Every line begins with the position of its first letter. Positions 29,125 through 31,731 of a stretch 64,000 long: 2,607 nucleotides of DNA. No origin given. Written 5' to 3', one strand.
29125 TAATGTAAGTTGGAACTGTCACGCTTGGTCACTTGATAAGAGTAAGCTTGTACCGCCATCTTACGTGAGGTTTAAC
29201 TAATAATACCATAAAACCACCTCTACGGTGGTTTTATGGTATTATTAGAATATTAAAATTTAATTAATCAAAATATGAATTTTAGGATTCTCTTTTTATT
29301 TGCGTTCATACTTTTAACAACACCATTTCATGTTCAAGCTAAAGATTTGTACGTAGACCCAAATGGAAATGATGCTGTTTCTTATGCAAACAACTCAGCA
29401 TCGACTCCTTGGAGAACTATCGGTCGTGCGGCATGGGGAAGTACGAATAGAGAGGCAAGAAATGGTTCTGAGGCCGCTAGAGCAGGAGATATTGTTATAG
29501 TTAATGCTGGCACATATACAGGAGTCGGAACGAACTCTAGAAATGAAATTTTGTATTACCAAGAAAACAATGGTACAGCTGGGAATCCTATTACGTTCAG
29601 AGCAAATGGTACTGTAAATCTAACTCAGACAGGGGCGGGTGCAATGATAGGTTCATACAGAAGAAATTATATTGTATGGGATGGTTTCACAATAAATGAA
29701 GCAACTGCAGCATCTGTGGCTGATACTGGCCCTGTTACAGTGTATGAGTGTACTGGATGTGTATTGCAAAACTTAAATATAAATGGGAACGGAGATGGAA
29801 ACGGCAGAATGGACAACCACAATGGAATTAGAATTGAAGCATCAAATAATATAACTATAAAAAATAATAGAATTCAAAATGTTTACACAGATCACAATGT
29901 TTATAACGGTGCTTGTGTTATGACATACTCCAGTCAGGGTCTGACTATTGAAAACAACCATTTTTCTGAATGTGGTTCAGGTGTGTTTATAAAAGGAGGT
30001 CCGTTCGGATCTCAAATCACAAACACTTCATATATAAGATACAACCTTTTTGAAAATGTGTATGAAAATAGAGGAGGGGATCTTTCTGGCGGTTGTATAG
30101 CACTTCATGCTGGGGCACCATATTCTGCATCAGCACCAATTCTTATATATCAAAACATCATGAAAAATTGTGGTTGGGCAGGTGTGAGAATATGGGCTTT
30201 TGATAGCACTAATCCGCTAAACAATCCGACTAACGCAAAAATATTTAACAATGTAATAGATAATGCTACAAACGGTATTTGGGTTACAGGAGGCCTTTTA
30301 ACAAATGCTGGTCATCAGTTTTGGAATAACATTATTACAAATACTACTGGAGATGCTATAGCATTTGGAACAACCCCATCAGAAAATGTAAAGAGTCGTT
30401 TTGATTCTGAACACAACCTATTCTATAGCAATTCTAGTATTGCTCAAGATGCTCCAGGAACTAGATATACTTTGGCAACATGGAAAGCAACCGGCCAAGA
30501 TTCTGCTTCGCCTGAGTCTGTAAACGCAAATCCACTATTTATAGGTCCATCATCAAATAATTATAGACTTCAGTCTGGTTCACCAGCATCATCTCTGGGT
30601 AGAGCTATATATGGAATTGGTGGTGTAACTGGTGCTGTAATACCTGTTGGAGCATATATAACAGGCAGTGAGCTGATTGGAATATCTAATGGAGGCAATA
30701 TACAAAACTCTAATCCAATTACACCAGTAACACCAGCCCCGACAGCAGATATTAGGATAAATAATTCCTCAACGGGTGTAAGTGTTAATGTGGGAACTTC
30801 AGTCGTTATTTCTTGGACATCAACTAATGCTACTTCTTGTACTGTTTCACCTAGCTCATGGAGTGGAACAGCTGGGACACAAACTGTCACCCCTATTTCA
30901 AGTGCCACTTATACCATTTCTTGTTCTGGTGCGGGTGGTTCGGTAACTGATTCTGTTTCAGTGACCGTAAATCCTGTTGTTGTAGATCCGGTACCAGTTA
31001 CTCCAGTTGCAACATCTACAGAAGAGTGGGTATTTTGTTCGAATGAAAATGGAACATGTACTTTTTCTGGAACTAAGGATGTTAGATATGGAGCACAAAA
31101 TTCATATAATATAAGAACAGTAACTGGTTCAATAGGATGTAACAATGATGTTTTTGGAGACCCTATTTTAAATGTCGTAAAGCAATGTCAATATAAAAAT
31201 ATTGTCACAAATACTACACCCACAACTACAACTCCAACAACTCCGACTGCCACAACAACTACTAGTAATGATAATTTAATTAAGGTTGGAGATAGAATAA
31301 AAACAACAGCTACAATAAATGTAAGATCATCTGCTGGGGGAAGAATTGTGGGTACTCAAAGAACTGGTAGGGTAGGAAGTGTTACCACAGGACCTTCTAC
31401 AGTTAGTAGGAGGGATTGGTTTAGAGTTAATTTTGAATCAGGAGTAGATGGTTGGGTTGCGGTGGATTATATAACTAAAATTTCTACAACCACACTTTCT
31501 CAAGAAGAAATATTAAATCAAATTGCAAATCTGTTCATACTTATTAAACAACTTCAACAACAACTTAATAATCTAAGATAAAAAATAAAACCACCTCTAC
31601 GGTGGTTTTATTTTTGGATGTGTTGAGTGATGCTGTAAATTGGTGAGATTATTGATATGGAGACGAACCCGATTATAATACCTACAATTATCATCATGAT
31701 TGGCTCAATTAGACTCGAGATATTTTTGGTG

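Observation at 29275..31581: Secreted beta-helix / PKD / SH3b surface protein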

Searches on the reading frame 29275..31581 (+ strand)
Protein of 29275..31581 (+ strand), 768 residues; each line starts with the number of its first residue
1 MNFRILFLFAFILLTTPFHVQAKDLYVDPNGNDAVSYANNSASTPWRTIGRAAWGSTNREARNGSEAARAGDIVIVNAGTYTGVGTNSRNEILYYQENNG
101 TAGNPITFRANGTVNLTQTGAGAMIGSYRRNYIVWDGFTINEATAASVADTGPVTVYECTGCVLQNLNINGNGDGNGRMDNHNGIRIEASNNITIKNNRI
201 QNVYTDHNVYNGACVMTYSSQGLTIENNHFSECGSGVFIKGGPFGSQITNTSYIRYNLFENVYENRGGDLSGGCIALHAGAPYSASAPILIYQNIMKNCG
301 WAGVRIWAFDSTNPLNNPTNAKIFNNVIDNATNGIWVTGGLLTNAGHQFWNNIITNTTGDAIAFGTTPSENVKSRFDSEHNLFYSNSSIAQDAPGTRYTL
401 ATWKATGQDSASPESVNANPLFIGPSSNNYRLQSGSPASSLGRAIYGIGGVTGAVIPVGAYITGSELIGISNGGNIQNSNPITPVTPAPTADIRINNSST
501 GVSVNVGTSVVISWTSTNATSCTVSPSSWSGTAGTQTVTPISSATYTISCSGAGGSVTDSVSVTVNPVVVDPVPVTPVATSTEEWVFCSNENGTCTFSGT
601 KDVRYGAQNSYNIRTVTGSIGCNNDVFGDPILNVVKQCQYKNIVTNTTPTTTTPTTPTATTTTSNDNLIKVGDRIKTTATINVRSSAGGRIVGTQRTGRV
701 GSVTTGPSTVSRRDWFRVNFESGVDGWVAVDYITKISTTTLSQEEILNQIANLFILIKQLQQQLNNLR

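Call 3: search_protein_families(library=pfam, proteins=[window:29275-31581:+], max_evalue=1)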
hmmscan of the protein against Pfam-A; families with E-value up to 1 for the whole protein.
window:29275-31581:+ (768 aa): 1 family
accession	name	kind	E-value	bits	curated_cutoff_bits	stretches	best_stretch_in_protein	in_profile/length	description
PF08239.17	SH3_3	-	0.068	13.8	27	1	682-733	4-53/54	Bacterial SH3 domain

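Call 4: search_protein_families(library=ncbifam, proteins=[window:29275-31581:+], max_evalue=1)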
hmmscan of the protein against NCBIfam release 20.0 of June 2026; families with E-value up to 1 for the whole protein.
window:29275-31581:+ (768 aa): 2 families
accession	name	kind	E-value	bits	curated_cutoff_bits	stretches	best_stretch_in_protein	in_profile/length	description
TIGR04247.1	NosD_copper_fam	subfamily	0.00032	19.4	300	1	99-359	24-265/377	nitrous oxide reductase family maturation protein NosD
TIGR04211.1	SH3_and_anchor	equivalog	0.00062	19.4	65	1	711-767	37-92/198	TIGR04211 family SH3 domain-containing protein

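Call 5: search_solved_structures(query=window:29275-31581:+, max_evalue=10, show_alignments=2)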
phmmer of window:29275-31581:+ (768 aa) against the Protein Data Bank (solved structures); distinct sequences matched with E-value up to 10: 1.
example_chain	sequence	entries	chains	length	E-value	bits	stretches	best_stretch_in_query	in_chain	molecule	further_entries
4cv5_B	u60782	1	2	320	8.1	7.7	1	164-221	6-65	PROTEIN CAF40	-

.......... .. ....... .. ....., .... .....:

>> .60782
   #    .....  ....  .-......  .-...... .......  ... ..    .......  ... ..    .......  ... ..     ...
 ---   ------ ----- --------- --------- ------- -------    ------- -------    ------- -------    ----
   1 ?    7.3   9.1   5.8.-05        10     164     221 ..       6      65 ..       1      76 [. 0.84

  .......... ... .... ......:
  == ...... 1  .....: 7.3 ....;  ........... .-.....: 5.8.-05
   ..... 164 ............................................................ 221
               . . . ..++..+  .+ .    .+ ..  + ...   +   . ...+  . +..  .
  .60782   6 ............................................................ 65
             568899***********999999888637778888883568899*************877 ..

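Call 6: find_homologous_proteins(query=window:29275-31578:+, max_evalue=0.001)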
Query window:29275-31578:+ (768 aa): 301 proteins with E <= 0.001 among 8000 candidates; the best 120 are listed.
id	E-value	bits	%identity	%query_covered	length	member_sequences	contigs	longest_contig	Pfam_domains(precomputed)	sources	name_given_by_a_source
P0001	0.0e+0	1714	100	100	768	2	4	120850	-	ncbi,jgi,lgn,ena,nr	ncbi:MAG TPA: right-handed parallel beta-helix repeat-containing protein [Parcubacteria group bacter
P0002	4.7e-224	764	59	60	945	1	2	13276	PF17957.8,PF00041.28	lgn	-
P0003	7.0e-190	651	44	85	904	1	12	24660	PF17957.8,PF05048.20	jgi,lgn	jgi:hypothetical protein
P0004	5.4e-161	556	57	63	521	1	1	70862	PF13229.13,PF22842.4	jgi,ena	-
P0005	1.1e-158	548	55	61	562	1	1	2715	-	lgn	-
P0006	1.8e-156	541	55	61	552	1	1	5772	-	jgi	jgi:hypothetical protein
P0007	8.6e-152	525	56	60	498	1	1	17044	PF13229.13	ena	-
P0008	5.0e-150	519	54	57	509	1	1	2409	PF13229.13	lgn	-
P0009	2.2e-147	511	53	64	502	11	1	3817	PF13229.13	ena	-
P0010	8.2e-146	505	54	58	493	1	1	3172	PF13229.13,PF05048.20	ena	-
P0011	1.7e-145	504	52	60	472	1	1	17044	PF13229.13,PF05048.20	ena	-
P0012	1.1e-144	502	51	63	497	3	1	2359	-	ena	-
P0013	8.5e-144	499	54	61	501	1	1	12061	PF05048.20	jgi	jgi:nitrous oxidase accessory protein NosD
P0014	9.5e-144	499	51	62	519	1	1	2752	PF13229.13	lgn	-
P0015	1.1e-143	498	53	58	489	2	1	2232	PF13229.13,PF05048.20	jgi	jgi:hypothetical protein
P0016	1.2e-143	498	51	61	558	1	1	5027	PF13229.13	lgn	-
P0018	2.0e-138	481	52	62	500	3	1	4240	PF13229.13,PF05048.20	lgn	-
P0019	4.8e-138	480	54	59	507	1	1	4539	PF13229.13,PF05048.20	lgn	-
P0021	1.8e-135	471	54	58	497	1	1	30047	PF13229.13,PF05048.20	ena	-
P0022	4.0e-134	467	49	64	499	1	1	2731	PF13229.13,PF05048.20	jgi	jgi:hypothetical protein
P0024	4.4e-131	457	54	58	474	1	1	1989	PF13229.13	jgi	jgi:hypothetical protein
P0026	1.0e-129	452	50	64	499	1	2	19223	PF13229.13,PF05048.20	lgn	-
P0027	9.1e-128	446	49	58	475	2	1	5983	PF13229.13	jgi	jgi:hypothetical protein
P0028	1.8e-124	435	51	61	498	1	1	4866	PF13229.13,PF17161.11,PF05048.20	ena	-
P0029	6.6e-121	423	50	58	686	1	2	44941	PF13229.13,PF05048.20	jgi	jgi:hypothetical protein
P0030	3.1e-116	408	46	62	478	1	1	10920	PF13229.13,PF05048.20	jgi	jgi:hypothetical protein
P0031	3.5e-116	407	46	63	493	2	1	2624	PF13229.13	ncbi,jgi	jgi:hypothetical protein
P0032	5.2e-112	394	47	61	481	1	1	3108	PF13229.13,PF22842.4,PF05048.20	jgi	jgi:hypothetical protein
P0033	8.4e-112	393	44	60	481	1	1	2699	PF13229.13,PF17161.11,PF05048.20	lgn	-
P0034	1.2e-110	389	47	63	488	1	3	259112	PF13229.13,PF22842.4,PF05048.20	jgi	jgi:hypothetical protein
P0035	3.2e-106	374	47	61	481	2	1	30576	PF13229.13,PF07602.18,PF05048.20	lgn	-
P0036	6.4e-102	360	46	60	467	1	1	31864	PF13229.13,PF07602.18,PF05048.20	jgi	jgi:hypothetical protein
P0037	5.8e-101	357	44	61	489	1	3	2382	PF13229.13,PF05048.20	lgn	-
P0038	6.5e-101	357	44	62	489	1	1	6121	PF13229.13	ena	-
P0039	9.3e-101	356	46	59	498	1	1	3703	PF13229.13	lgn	-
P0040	2.4e-100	355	47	60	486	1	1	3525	PF13229.13,PF05048.20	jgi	jgi:hypothetical protein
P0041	4.4e-100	354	43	62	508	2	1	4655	PF13229.13,PF05048.20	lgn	-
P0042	3.5e-99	351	45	63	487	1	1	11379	PF13229.13,PF05048.20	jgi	-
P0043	6.1e-99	350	45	61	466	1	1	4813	PF13229.13,PF07602.18,PF05048.20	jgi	-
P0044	1.7e-98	349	46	60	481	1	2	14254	PF13229.13,PF05048.20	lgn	-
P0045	2.6e-98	348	46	61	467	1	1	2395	PF13229.13,PF07602.18,PF05048.20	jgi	jgi:hypothetical protein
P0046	1.5e-97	346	44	61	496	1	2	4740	PF13229.13,PF05048.20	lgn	-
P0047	4.9e-97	344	40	77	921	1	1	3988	PF13229.13,PF00041.28,PF05048.20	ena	-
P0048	1.0e-96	343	44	61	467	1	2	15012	PF13229.13,PF05048.20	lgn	-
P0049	1.3e-96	343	44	60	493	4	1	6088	PF13229.13,PF05048.20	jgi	-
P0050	9.7e-96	340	42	64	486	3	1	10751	PF13229.13,PF22842.4,PF05048.20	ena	-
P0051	1.2e-95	340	43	61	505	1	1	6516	PF13229.13,PF05048.20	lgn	-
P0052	6.3e-95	337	43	59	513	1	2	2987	PF13229.13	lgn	-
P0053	7.4e-95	337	44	59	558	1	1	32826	PF13229.13,PF19028.7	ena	-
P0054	1.3e-94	336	43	60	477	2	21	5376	PF13229.13,PF22842.4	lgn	-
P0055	3.5e-94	335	43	64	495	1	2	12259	PF13229.13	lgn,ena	-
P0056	3.8e-93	331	43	61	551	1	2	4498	PF13229.13,PF05048.20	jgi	jgi:hypothetical protein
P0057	5.9e-93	331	42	63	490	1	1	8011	PF13229.13,PF05048.20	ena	-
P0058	1.3e-92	329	43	61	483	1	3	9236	PF13229.13,PF05048.20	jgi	jgi:parallel beta-helix repeat protein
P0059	1.6e-92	329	42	61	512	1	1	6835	PF05048.20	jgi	jgi:Right handed beta helix region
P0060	2.2e-92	329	41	62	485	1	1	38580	PF13229.13,PF22842.4,PF05048.20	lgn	-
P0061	3.2e-92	328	42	61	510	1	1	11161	PF13229.13,PF05048.20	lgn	-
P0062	6.7e-92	327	44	61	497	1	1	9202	PF13229.13,PF22842.4,PF05048.20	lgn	-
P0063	1.2e-91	326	43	61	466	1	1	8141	PF13229.13,PF05048.20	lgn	-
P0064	3.6e-91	325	43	60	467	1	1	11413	PF13229.13,PF05048.20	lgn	-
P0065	4.5e-91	324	42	61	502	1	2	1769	PF13229.13,PF22842.4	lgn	-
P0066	3.4e-90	321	43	62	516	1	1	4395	PF05048.20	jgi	jgi:hypothetical protein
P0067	3.6e-90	321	44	60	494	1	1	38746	PF05048.20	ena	-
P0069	4.2e-90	321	42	63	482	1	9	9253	PF13229.13,PF22842.4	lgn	-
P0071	2.0e-89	319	45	58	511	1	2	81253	PF13229.13,PF05048.20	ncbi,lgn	-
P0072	2.3e-89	319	42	58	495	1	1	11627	PF13229.13,PF05048.20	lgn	-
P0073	4.5e-89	318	42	61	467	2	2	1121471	PF13229.13,PF05048.20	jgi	jgi:hypothetical protein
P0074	8.4e-89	317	43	62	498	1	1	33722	PF13229.13,PF05048.20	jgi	jgi:nitrous oxidase accessory protein NosD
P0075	1.2e-88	316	42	61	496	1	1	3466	PF13229.13,PF22842.4,PF17161.11,PF05048.20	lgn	-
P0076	1.3e-88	316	42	62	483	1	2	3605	PF13229.13,PF05048.20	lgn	-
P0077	4.5e-88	314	42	63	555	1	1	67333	PF13229.13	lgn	-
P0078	4.5e-88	314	42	59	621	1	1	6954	PF13229.13,PF19028.7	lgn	-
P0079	6.7e-88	314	43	60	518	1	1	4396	PF13229.13,PF05048.20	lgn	-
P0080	6.7e-88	314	42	63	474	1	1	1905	PF13229.13,PF05048.20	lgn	-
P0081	9.6e-88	313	44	58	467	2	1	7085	PF13229.13,PF05048.20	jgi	jgi:hypothetical protein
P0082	1.3e-87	313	43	63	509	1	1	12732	PF05048.20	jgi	jgi:hypothetical protein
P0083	1.2e-86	310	42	61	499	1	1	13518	PF13229.13,PF08480.17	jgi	-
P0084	3.2e-86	308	42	60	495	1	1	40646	PF13229.13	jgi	jgi:hypothetical protein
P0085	7.1e-86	307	44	59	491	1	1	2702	PF13229.13,PF05048.20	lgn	-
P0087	1.0e-85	307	40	64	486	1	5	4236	PF13229.13,PF22842.4,PF05048.20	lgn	-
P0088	2.9e-85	305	39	64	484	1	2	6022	PF13229.13,PF22842.4,PF05048.20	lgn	-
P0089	4.5e-85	305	42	62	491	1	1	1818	PF13229.13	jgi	jgi:hypothetical protein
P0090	5.6e-85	304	40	61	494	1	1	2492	PF13229.13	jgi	jgi:hypothetical protein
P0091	7.7e-84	300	43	60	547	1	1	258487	PF13229.13,PF22842.4,PF05048.20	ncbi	-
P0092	5.2e-83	298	41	58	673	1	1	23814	PF13229.13,PF19028.7,PF05048.20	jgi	-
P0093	5.3e-83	298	40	64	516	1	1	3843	PF05048.20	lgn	-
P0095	1.0e-82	297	41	64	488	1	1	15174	PF13229.13,PF05048.20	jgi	jgi:hypothetical protein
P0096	3.2e-82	295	41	64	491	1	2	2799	PF13229.13,PF05048.20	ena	-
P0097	5.4e-82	294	41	59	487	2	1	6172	PF13229.13,PF07602.18,PF05048.20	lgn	-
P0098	6.5e-82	294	41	61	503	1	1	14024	PF13229.13,PF05048.20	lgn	-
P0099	1.8e-81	293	41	61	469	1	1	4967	PF13229.13,PF22842.4,PF05048.20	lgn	-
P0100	2.2e-81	292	41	61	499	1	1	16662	PF13229.13,PF08480.17,PF05048.20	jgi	jgi:parallel beta-helix repeat protein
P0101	2.5e-81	292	40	60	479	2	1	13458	PF13229.13,PF05048.20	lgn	-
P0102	2.5e-80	289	41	61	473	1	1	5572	PF13229.13,PF05048.20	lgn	-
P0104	1.2e-79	287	41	61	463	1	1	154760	PF13229.13,PF05048.20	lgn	-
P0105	1.5e-79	286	41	62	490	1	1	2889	PF13229.13,PF05048.20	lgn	-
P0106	2.0e-79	286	40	64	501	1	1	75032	PF13229.13,PF05048.20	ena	-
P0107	2.4e-79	286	40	59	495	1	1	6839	PF13229.13,PF05048.20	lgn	-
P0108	2.5e-79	286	42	62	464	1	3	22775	PF13229.13,PF05048.20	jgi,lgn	jgi:parallel beta-helix repeat protein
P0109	4.9e-79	285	39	61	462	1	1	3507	PF13229.13,PF05048.20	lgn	-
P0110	1.2e-78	283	41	61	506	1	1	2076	PF13229.13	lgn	-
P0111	2.6e-78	282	40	61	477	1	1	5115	PF07602.18,PF05048.20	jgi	jgi:hypothetical protein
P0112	5.2e-78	281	41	61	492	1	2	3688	PF13229.13,PF05048.20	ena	-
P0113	1.3e-77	280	41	63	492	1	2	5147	PF13229.13,PF05048.20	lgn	-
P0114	2.1e-77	279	37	59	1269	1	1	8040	PF01471.24,PF16656.12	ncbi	-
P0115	2.9e-77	279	40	58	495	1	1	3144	PF13229.13,PF05048.20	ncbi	-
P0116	3.2e-77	279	40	60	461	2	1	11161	PF13229.13,PF05048.20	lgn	-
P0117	3.6e-77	278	40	61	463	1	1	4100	PF13229.13,PF05048.20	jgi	jgi:hypothetical protein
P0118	3.9e-77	278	43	59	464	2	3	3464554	PF13229.13,PF05048.20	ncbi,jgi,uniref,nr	ncbi:hypothetical protein Tgr7_2354 [Thioalkalivibrio sulfidiphilus HL-EbGr7]|uniref:Right handed be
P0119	5.2e-77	278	41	59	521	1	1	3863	PF13229.13,PF05048.20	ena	-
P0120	1.2e-76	277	38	63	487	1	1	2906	PF13229.13,PF05048.20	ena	-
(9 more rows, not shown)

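Call 10: find_encoding_contigs(protein=P0118, flank=10000, max_places=2)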
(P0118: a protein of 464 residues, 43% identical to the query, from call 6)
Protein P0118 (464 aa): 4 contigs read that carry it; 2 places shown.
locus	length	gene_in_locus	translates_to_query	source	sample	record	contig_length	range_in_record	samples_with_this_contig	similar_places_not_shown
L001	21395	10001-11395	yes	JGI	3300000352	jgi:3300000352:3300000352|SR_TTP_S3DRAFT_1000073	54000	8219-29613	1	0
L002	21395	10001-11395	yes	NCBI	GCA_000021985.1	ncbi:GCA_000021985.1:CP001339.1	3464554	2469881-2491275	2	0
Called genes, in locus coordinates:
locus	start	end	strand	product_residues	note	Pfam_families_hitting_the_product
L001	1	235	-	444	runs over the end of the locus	PF04892:VanZ-LLP1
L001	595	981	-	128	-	-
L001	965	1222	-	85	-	PF02604:PhdYeFM_antitox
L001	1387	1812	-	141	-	PF04480:DUF559, PF18741:MTES_1575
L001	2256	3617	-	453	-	PF00072:Response_reg, PF00158:Sigma54_activat, PF14532:Sigma54_activ_2, PF07728:AAA_5 (weak), PF25601:AAA_lid_14, PF02954:HTH_8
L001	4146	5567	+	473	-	PF22842:Pel9A-like_beta_helix, PF13229:Beta_helix (weak)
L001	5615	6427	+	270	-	PF13489:Methyltransf_23, PF08241:Methyltransf_11, PF08242:Methyltransf_12 (weak), PF13649:Methyltransf_25, PF13847:Methyltransf_31 (weak)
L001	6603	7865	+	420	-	PF13692:Glyco_trans_1_4, PF13524:Glyco_trans_1_2 (weak)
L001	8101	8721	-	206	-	PF07589:PEP_exosort_dom (weak)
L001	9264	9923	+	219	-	-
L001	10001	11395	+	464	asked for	PF05048:NosD, PF13229:Beta_helix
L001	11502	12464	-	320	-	PF00535:Glycos_transf_2, PF13641:Glyco_tranf_2_3, PF13632:Glyco_trans_2_3 (weak)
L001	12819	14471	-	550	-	PF00664:ABC_membrane, PF00005:ABC_tran, PF02463:SMC_N (faint)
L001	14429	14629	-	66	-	-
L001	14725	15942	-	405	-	PF13439:Glyco_transf_4, PF13579:Glyco_trans_4_4 (weak), PF00534:Glycos_transf_1, PF13692:Glyco_trans_1_4, PF13524:Glyco_trans_1_2 (weak)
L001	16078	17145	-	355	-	PF00534:Glycos_transf_1, PF13692:Glyco_trans_1_4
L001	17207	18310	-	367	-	PF01073:3Beta_HSD, PF01370:Epimerase, PF05368:NmrA, PF07993:NAD_binding_4 (faint), PF16363:GDP_Man_Dehyd (weak), PF13460:NAD_binding_10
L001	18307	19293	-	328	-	PF01408:GFO_IDH_MocA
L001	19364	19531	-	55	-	-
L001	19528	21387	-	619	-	PF13522:GATase_6, PF13537:GATase_7, PF00733:Asn_synthase, PF24167:DUF7411 (weak)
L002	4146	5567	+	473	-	PF22842:Pel9A-like_beta_helix, PF13229:Beta_helix (weak)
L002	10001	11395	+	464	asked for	PF05048:NosD, PF13229:Beta_helix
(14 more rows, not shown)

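Call 16: find_encoding_contigs(protein=P0003, flank=8000, max_places=3)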
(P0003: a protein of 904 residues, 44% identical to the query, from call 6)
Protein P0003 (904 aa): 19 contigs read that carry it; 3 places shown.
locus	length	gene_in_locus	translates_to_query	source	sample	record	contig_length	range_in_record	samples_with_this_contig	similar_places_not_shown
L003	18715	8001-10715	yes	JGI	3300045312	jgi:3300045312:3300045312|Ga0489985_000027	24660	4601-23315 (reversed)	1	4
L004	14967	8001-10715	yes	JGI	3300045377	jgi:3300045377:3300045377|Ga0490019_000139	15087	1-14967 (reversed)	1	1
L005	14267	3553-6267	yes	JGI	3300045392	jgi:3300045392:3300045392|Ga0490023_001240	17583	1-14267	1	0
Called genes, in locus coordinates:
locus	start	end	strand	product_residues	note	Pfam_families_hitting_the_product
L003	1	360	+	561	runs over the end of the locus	PF02867:Ribonuc_red_lgC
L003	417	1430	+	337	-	PF00268:Ribonuc_red_sm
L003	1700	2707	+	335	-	PF00044:Gp_dh_N, PF02800:Gp_dh_C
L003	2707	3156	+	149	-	PF02502:LacAB_rpiB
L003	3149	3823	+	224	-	PF00834:Ribul_P_3_epim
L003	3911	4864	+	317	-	PF13292:DXP_synthase_N, PF00456:Transketolase_N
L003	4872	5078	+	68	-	-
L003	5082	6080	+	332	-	PF02779:Transket_pyr, PF02780:Transketolase_C, PF22613:Transketolase_C_1, PF17147:PFOR_II (weak)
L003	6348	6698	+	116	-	PF07866:DUF1653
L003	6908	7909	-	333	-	PF00294:PfkB, PF08543:Phos_pyr_kin (weak)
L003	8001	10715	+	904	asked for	PF05048:NosD (weak), PF17957:Big_7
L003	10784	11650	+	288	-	PF01116:F_bP_aldolase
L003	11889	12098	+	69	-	-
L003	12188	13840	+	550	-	PF01565:FAD_binding_4, PF02913:FAD-oxidase_C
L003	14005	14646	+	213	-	PF01386:Ribosomal_L25p, PF14693:Ribosomal_TL5_C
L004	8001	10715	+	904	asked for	PF05048:NosD (weak), PF17957:Big_7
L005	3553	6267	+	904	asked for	PF05048:NosD (weak), PF17957:Big_7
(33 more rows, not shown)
